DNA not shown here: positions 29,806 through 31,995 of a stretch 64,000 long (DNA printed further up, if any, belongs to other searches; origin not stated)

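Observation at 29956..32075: Membrane protein combining an XseA-like OB-fold, Zn ribbon and PD-(D/E)XK nuclease with a ComEA DNA-binding domain, preceded by a DUF4351-like mini-ORF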

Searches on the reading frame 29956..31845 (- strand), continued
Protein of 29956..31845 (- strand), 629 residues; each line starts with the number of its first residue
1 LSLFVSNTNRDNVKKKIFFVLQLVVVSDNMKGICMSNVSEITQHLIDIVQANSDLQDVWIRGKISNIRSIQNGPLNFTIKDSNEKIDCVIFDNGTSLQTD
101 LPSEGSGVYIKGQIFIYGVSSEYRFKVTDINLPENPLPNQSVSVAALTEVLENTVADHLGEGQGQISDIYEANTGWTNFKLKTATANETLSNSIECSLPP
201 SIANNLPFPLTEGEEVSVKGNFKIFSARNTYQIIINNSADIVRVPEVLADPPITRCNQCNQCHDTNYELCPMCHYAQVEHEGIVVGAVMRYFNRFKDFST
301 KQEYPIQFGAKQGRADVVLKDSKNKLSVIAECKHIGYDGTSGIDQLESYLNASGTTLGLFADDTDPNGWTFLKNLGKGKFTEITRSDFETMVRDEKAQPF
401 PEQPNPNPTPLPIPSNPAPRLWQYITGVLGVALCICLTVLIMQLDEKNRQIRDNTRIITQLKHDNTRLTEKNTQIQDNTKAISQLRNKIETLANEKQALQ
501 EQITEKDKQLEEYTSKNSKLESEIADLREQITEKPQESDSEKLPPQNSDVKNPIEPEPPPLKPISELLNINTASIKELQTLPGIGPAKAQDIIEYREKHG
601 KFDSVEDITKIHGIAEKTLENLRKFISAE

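Call 27: fold_search(model_id=the predicted structure, library=pdb)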
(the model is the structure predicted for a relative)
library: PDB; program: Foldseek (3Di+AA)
matches with E <= 10: 1643; with E <= 0.001: 230
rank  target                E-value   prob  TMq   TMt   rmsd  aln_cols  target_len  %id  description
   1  2ihf                  2.8e-09  1.00  0.15  0.30  10.7       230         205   13  Crystal structure of deletion mutant delta 228-252 R190A of the single-stranded DNA binding protein from Thermus aquatic (released 2007-01-02)
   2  2ihe                  1.5e-08  1.00  0.15  0.31  10.1       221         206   14  Crystal structure of wild-type single-stranded DNA binding protein from Thermus aquaticus (released 2007-01-02)
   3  2cwa                  1.7e-08  1.00  0.16  0.30  10.7       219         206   13  Crystal Structure Of The Single-stranded DNA Binding Protein From Thermus Thermophilus HB8 (released 2005-12-17)
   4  5yzw_B                3.2e-08  1.00  0.12  0.32  13.6       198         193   10  Crystal structure of p204 HINb domain (released 2018-12-19)
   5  2fxq                  4.8e-08  1.00  0.14  0.29  10.7       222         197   14  Single-stranded DNA-binding protein from Thermus aquaticus (released 2006-02-14)
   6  1se8                  5.7e-08  1.00  0.16  0.32   9.7       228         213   14  Structure of single-stranded DNA-binding protein (SSB) from D. radiodurans (released 2004-06-15)
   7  3udg_B                6.4e-08  1.00  0.15  0.31   9.9       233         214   14  Structure of Deinococcus radiodurans SSB bound to ssDNA (released 2012-05-16)
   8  5yzw_A                1.3e-07  1.00  0.12  0.31  13.9       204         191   12  Crystal structure of p204 HINb domain (released 2018-12-19)
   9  3u58_B                1.6e-07  1.00  0.11  0.29  18.8       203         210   12  Crystal Structure of the Tetrahymena telomerase processivity factor Teb1 AB (released 2011-12-28)
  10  3u58_C                1.9e-07  1.00  0.12  0.30  18.9       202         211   15  Crystal Structure of the Tetrahymena telomerase processivity factor Teb1 AB (released 2011-12-28)
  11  3udg_C                2.2e-07  1.00  0.16  0.32   9.4       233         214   12  Structure of Deinococcus radiodurans SSB bound to ssDNA (released 2012-05-16)
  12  3u58_A                2.7e-07  1.00  0.12  0.29  19.2       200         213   16  Crystal Structure of the Tetrahymena telomerase processivity factor Teb1 AB (released 2011-12-28)
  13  3udg_A                4.2e-07  1.00  0.15  0.32   9.7       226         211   14  Structure of Deinococcus radiodurans SSB bound to ssDNA (released 2012-05-16)
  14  7qxb_P                1.0e-06  1.00  0.12  0.26  18.5       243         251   12  Cryo-EM map of human telomerase-DNA-TPP1-POT1 complex (sharpened map) (released 2022-03-02)
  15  3rlo                  1.1e-06  1.00  0.12  0.29  14.9       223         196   12  Structural Basis of Cytosolic DNA Recognition by Innate Receptors (released 2012-04-25)
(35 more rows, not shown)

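Call 43: find_related_loci(query=A2, collection=genome_contigs, flank=4000)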
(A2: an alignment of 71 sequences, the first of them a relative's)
Query A2 (595 aa) in genome_contigs; peptide patterns used: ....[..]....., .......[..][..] (x = any residue, [..] = any of these).
104 stretches matched a pattern; 19 encode a relative of the query (tblastn E <= 1e-3); 19 distinct loci.
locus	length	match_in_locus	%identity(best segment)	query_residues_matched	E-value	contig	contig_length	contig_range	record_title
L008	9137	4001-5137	53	1-377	6e-118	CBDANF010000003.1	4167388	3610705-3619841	MAG: Candidatus Poribacteria bacterium isolate cff0d1ac-620d-4255-a141-192642026491 genome assembly, contig: contig_3, w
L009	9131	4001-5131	49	1-377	2e-104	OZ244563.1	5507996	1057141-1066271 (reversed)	MAG: Candidatus Poribacteria bacterium isolate ff81fa92-488d-40f9-821d-30cdc2806971 genome assembly, chromosome: 1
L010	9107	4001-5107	48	1-368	2e-104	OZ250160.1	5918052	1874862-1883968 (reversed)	MAG: Candidatus Poribacteria bacterium isolate 8ae7ebc5-6e71-4186-9c0c-d873ebd224b0 genome assembly, chromosome: 1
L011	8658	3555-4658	50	1-367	2e-102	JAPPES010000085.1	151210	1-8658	MAG: Candidatus Poribacteria bacterium isolate RHO1_bin_11 NODE_200_length_151210_cov_18.575826, whole genome shotgun se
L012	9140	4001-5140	50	3-379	3e-95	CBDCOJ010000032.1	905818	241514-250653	MAG: Candidatus Poribacteria bacterium isolate dbd3b75f-bfae-4d18-bb17-8f704a16f2b4 genome assembly, contig: contig_32,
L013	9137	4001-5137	46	3-379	3e-94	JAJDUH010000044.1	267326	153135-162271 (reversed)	MAG: Candidatus Poribacteria bacterium isolate jk18x1bzbins.72 k141_1183536, whole genome shotgun sequence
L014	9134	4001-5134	45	1-375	2e-90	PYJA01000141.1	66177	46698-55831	MAG: Candidatus Poribacteria bacterium isolate PCPOR2a Ga0207197_1141, whole genome shotgun sequence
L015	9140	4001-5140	45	1-379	7e-87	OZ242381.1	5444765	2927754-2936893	MAG: Candidatus Poribacteria bacterium isolate 80d8d026-9b84-4ba5-a38a-fc23128cda22 genome assembly, chromosome: 1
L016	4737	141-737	48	169-368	1e-47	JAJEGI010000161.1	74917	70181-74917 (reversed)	MAG: Candidatus Poribacteria bacterium isolate p16x44bins.54 k141_175602, whole genome shotgun sequence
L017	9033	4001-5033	43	1-387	2e-47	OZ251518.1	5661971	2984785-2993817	MAG: Candidatus Poribacteria bacterium isolate 51d61e84-101f-473b-a9d4-7d02d52c7b93 genome assembly, chromosome: 1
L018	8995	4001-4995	39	225-592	6e-45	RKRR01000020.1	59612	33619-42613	MAG: Candidatus Poribacteria bacterium isolate PNGco_C_binSS2 scaffold_25, whole genome shotgun sequence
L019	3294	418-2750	31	3-360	8e-36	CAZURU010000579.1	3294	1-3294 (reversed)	MAG TPA_asm: uncultured bacterium isolate SRP109090_co2_4 genome assembly, contig: NODE_44269_length_3294_cov_4.693733,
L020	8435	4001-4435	42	210-358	2e-27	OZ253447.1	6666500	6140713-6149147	MAG: Candidatus Poribacteria bacterium isolate c3a381aa-0ed9-4b9f-99fb-31763fcdc289 genome assembly, chromosome: 1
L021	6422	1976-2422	42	247-395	2e-26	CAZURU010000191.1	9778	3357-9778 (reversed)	MAG TPA_asm: uncultured bacterium isolate SRP109090_co2_4 genome assembly, contig: NODE_10609_length_9778_cov_7.026741,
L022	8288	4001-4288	50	222-315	5e-26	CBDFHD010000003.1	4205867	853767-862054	MAG: Candidatus Poribacteria bacterium isolate 3ddb7f14-4d05-4080-9b3f-f5d75a2c5508 genome assembly, contig: contig_3, w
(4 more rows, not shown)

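Call 48: search_protein_families(library=pfam, proteins=[L002:6656-7639:+, L005:5018-5962:+, L014:2671-3651:+, L009:2707-3642:+, L015:2853-3884:+, L018:2887-3861:+, L010:652-1755:+, L013:2449-3486:+], max_evalue=1)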
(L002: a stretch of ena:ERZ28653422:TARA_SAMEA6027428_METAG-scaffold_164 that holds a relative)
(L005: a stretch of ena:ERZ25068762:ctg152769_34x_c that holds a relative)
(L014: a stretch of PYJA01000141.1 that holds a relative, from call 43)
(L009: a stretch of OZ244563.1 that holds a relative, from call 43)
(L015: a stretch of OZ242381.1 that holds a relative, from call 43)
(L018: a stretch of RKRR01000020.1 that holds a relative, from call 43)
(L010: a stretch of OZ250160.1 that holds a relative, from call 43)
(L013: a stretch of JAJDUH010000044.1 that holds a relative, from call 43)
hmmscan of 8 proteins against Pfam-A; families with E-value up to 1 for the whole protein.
L002:6656-7639:+ (327 aa): 1 family
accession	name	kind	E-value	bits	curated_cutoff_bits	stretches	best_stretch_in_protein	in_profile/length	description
PF09811.14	Yae1_N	-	0.0025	17.9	27.5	1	239-269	8-38/39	Essential protein Yae1, N terminal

L005:5018-5962:+ (314 aa): 0 families

L014:2671-3651:+ (327 aa): 1 family
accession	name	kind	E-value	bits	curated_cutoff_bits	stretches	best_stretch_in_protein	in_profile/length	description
PF16717.10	RAC_head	-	0.069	14.5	27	1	256-310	25-83/98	Ribosome-associated complex head domain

L009:2707-3642:+ (312 aa): 0 families

L015:2853-3884:+ (344 aa): 1 family
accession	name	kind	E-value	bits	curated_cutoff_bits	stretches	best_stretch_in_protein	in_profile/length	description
PF09811.14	Yae1_N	-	0.025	14.7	27.5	1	261-285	5-29/39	Essential protein Yae1, N terminal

L018:2887-3861:+ (325 aa): 1 family
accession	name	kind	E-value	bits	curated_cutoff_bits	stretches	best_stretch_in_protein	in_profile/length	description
PF09811.14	Yae1_N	-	0.75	10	27.5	0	241-267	4-30/39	Essential protein Yae1, N terminal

L010:652-1755:+ (368 aa): 2 families
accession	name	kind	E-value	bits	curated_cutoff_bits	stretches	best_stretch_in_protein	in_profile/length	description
PF09811.14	Yae1_N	-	0.096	12.8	27.5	0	260-293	4-37/39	Essential protein Yae1, N terminal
PF12510.13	Smoothelin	-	0.17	12.3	23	0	324-350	4-30/50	Smoothelin cytoskeleton protein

L013:2449-3486:+ (346 aa): 4 families
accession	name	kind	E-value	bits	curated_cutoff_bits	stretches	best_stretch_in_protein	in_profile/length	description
PF12510.13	Smoothelin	-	0.0045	17.3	23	1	306-328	10-32/50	Smoothelin cytoskeleton protein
PF06054.18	CoiA_nuc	-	0.084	13.4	20.3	1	50-99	24-68/158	Competence protein CoiA, nuclease-like domain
PF09811.14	Yae1_N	-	0.25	11.5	27.5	0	251-275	3-27/39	Essential protein Yae1, N terminal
PF14760.11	Rnk_N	-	0.48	11.3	23.7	1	315-333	9-32/41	Rnk N-terminus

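Call 49: search_protein_families(library=ncbifam, proteins=[L002:6656-7639:+, L005:5018-5962:+, L014:2671-3651:+, L009:2707-3642:+, L015:2853-3884:+, L018:2887-3861:+, L010:652-1755:+, L013:2449-3486:+], max_evalue=1)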
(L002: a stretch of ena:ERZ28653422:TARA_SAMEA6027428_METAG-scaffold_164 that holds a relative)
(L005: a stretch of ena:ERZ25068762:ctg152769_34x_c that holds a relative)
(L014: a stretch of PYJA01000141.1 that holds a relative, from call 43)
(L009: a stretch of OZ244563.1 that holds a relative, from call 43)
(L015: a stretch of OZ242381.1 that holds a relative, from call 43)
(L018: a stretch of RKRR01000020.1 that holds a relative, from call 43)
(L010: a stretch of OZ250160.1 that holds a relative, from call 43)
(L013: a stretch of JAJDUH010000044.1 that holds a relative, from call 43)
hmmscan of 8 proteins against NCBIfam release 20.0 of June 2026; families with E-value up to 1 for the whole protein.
L002:6656-7639:+ (327 aa): 5 families
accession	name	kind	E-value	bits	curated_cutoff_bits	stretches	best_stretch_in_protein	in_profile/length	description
NF004267.1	PRK05687.1-3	equivalog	3.3e-09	36.3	293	1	237-274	84-121/266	flagellar assembly protein FliH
NF009925.1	PRK13386.1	equivalog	2.8e-07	30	192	1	236-287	50-101/228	flagellar assembly protein FliH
NF004270.2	PRK05687.2-1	equivalog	1.3e-06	28.1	180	1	236-270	50-84/223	flagellar assembly protein FliH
NF004266.1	PRK05687.1-1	equivalog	0.00053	19.5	260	1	232-272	49-89/230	flagellar assembly protein FliH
TIGR01784.1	T_den_put_tspse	subfamily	0.0086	15.9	52.1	1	233-288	208-261/273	Rpn family recombination-promoting nuclease/putative transposase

L005:5018-5962:+ (314 aa): 2 families
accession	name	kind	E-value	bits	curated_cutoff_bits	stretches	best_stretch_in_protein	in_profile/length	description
TIGR01784.1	T_den_put_tspse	subfamily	0.00047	20.1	52.1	1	233-263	215-249/273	Rpn family recombination-promoting nuclease/putative transposase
NF009925.1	PRK13386.1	equivalog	0.0049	16.2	192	1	236-291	47-102/228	flagellar assembly protein FliH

L014:2671-3651:+ (327 aa): 1 family
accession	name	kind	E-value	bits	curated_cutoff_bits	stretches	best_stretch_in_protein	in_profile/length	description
NF033689.1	N2Fix_CO_CowN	equivalog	0.052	14.3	48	1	247-304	28-81/89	N(2)-fixation sustaining protein CowN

L009:2707-3642:+ (312 aa): 2 families
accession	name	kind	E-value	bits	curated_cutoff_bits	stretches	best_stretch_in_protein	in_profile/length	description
NF041493.1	MobT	equivalog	0.018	13.9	600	1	242-292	45-92/383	MobT family relaxase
NF006304.0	PRK08491.1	equivalog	0.028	14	228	1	218-293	62-135/263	NADH-quinone oxidoreductase subunit C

L015:2853-3884:+ (344 aa): 4 families
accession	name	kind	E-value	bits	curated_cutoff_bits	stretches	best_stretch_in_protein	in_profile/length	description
NF004267.1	PRK05687.1-3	equivalog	7.3e-09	35.1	293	1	254-292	84-122/266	flagellar assembly protein FliH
NF009925.1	PRK13386.1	equivalog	4.5e-07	29.4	192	1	252-322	49-119/228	flagellar assembly protein FliH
NF004270.2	PRK05687.2-1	equivalog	2.6e-06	27.2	180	1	254-286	51-83/223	flagellar assembly protein FliH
NF004266.1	PRK05687.1-1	equivalog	0.0032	16.9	260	1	250-286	50-86/230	flagellar assembly protein FliH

L018:2887-3861:+ (325 aa): 5 families
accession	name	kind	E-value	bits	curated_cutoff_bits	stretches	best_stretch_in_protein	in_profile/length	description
NF009925.1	PRK13386.1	equivalog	4.1e-06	26.2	192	1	232-268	32-68/228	flagellar assembly protein FliH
NF004267.1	PRK05687.1-3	equivalog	0.00037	19.7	293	1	239-267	88-116/266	flagellar assembly protein FliH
NF004266.1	PRK05687.1-1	equivalog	0.00052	19.5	260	1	237-321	52-135/230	flagellar assembly protein FliH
NF004270.2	PRK05687.2-1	equivalog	0.00055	19.6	180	1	240-266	48-74/223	flagellar assembly protein FliH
TIGR01784.1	T_den_put_tspse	subfamily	0.0051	16.7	52.1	1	226-284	196-259/273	Rpn family recombination-promoting nuclease/putative transposase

L010:652-1755:+ (368 aa): 5 families
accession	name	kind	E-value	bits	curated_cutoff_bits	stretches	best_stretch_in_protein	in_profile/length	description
NF004267.1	PRK05687.1-3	equivalog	4e-12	45.8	293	1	247-315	65-131/266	flagellar assembly protein FliH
NF009925.1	PRK13386.1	equivalog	6.4e-12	45.2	192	1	252-314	29-93/228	flagellar assembly protein FliH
NF004270.2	PRK05687.2-1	equivalog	5.5e-11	42.5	180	1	248-310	37-99/223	flagellar assembly protein FliH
NF004266.1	PRK05687.1-1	equivalog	2.4e-05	23.9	260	1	242-305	26-89/230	flagellar assembly protein FliH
TIGR01784.1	T_den_put_tspse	subfamily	0.11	12.3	52.1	0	263-286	222-242/273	Rpn family recombination-promoting nuclease/putative transposase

L013:2449-3486:+ (346 aa): 5 families
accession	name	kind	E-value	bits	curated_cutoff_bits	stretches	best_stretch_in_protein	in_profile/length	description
NF009925.1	PRK13386.1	equivalog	8.8e-12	44.8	192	1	230-293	31-93/228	flagellar assembly protein FliH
NF004267.1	PRK05687.1-3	equivalog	9.8e-10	38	293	1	239-285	77-123/266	flagellar assembly protein FliH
NF004270.2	PRK05687.2-1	equivalog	7.6e-08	32.2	180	1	239-284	48-93/223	flagellar assembly protein FliH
NF004266.1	PRK05687.1-1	equivalog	6e-07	29.2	260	1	243-288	51-105/230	flagellar assembly protein FliH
TIGR01784.1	T_den_put_tspse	subfamily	0.0037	17.1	52.1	0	25-99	16-86/273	Rpn family recombination-promoting nuclease/putative transposase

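Call 51: search_solved_structures(query=A4, max_evalue=10, show_alignments=2)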
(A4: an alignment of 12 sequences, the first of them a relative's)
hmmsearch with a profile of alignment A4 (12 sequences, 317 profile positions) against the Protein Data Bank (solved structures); distinct sequences matched with E-value up to 10: 3.
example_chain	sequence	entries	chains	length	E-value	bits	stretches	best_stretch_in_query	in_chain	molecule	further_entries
8iom_A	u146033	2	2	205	0.25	13.6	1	19-111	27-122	Colicin 1B | Colicin Ib protein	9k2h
2fjl_A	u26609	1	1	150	0.48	12.7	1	230-303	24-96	1-phosphatidylinositol-4,5-bisphosphate phosphodiesterase gamma 1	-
2hjm_A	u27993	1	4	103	0.7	12.2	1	226-288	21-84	Hypothetical protein PF1176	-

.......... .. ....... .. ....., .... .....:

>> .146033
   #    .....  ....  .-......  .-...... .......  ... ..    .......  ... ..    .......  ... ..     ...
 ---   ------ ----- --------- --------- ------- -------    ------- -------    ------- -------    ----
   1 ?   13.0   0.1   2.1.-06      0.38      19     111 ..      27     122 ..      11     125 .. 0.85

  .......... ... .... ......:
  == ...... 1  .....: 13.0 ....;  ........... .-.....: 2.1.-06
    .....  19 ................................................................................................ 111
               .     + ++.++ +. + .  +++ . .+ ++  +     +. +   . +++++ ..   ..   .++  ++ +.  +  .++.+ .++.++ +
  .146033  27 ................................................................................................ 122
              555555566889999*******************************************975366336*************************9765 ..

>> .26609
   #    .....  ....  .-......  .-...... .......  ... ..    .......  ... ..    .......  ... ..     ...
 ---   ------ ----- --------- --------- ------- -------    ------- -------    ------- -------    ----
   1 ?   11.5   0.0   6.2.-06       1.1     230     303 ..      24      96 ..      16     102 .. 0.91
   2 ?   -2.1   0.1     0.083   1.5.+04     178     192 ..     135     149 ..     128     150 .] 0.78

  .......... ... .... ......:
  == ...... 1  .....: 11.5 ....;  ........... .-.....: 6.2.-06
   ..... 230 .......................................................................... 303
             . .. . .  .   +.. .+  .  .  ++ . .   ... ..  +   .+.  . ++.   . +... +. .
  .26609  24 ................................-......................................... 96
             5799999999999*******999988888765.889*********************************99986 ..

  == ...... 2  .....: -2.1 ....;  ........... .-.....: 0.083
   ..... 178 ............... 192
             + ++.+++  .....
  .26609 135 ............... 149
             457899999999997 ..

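Call 70: fold_search(model_id=the predicted structure, library=viral)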
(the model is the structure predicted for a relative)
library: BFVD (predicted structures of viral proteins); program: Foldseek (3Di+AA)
matches with E <= 10: 930; with E <= 0.001: 50
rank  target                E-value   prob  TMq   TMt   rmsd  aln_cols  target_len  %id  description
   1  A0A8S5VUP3            2.1e-08  1.00  0.15  0.32  10.1       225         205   13  (no name in the UniProt tables at hand)
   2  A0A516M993            3.2e-08  1.00  0.14  0.25  16.4       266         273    8  (no name in the UniProt tables at hand)
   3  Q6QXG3                1.6e-07  1.00  0.11  0.18  24.5       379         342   10  Lef-3 [Agrotis segetum granulosis virus]
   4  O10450                2.9e-07  1.00  0.13  0.20  22.5       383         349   10  LEF-3 [Spodoptera littoralis nuclear polyhedrosis virus]
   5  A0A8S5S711            6.1e-07  1.00  0.16  0.31  10.5       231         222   13  Single strand binding protein [Siphoviridae sp. ctVDy27]
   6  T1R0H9                6.5e-07  1.00  0.12  0.15  23.0       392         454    9  LEF-3 [Chrysodeixis chalcites nucleopolyhedrovirus]
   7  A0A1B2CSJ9            8.6e-07  1.00  0.12  0.19  24.3       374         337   10  PlxyGVORF95 protein [Plutella xylostella granulovirus]
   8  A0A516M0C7            1.0e-06  1.00  0.13  0.18  21.6       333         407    8  (no name in the UniProt tables at hand)
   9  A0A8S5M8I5            1.7e-06  1.00  0.13  0.22  13.8       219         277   15  Prokaryotic membrane lipoprotein lipid attachment site [Caudovirales sp. ctCiv1]
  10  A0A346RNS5            1.7e-06  1.00  0.13  0.17  22.1       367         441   10  Lef-3 [Cryptophlebia peltastica nucleopolyhedrovirus]
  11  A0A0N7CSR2            1.8e-06  1.00  0.13  0.17  22.8       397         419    8  LEF-3 [Buzura suppressaria nuclear polyhedrosis virus]
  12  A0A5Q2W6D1            3.0e-06  1.00  0.12  0.06  15.0       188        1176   14  (no name in the UniProt tables at hand)
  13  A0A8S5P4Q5            3.2e-06  0.99  0.14  0.16  19.1       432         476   12  RING finger family 1 protein [Siphoviridae sp. ctkyp1]
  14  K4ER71                3.6e-06  0.99  0.12  0.19  23.9       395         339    8  Lef-3 [Epinotia aporema granulovirus]
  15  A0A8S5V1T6            7.5e-06  1.00  0.12  0.38  10.8       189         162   13  Single-stranded DNA-binding protein-stranded DNA binding protein (SSB).9A [Myoviridae sp. ctJ2i1]
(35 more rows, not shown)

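Call 75: search_dna_similar(query=window:29956-31743:-, collection=phages, mode=protein, max_evalue=0.001, max_rows=10)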
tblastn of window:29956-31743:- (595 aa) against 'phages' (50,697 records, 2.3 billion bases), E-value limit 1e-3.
Records with a match: 34; places in all: 34; records where one place covers at least 80% of the query: 0.
Best place of each record, by identity: <60% 34.
By first word of the organism name: Listeria 10; Bacteriophage 10; Bacillus 3; Enterococcus 3; Streptococcus 2; Klebsiella 2; Acinetobacter 2; Staphylococcus 1; Salmonella 1.
By host as written in the record: - 13; Listeria monocytogenes 10; Enterococcus faecalis 2; Bacillus anthracis Sterne 2; Bacillus sp. C30 1; Streptococcus suis SH0918 1; Streptococcus suis HCJ31 1; Staphylococcus aureus 1; and 3 more.
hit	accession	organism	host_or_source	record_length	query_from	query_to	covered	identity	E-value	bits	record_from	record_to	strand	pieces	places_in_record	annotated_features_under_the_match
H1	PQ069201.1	Bacillus phage C30-3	Bacillus sp. C30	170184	391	507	20%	31.7%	4e-4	50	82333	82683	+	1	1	record has no annotation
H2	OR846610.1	Enterococcus phage Efs 1-1-1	Enterococcus faecalis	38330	3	131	22%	28.5%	1e-3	49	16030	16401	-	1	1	record has no annotation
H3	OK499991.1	Bacillus phage vB_BanS_Sophrita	Bacillus anthracis Sterne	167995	391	507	20%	30.0%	5e-4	49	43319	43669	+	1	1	cell wall-binding protein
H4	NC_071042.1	Bacillus phage vB_BanS_Sophrita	Bacillus anthracis Sterne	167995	391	507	20%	30.0%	5e-4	49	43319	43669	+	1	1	cell wall-binding protein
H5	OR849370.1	Listeria phage LM 4-14-1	Listeria monocytogenes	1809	535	593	10%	55.9%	1e-11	73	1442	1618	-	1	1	record has no annotation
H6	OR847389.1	Listeria phage LM 4-11-1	Listeria monocytogenes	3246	535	593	10%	55.9%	1e-11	73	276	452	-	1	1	record has no annotation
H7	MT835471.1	Bacteriophage sp.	human fecal samples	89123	3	96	16%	32.3%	2e-4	51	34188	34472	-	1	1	record has no annotation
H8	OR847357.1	Listeria phage LM 4-11-1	Listeria monocytogenes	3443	535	592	10%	51.7%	8e-10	68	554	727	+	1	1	record has no annotation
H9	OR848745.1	Listeria phage LM 4-14-1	Listeria monocytogenes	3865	535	592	10%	51.7%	9e-10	68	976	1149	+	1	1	record has no annotation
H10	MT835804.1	Bacteriophage sp.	human fecal samples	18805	535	593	10%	50.8%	1e-9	68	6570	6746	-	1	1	record has no annotation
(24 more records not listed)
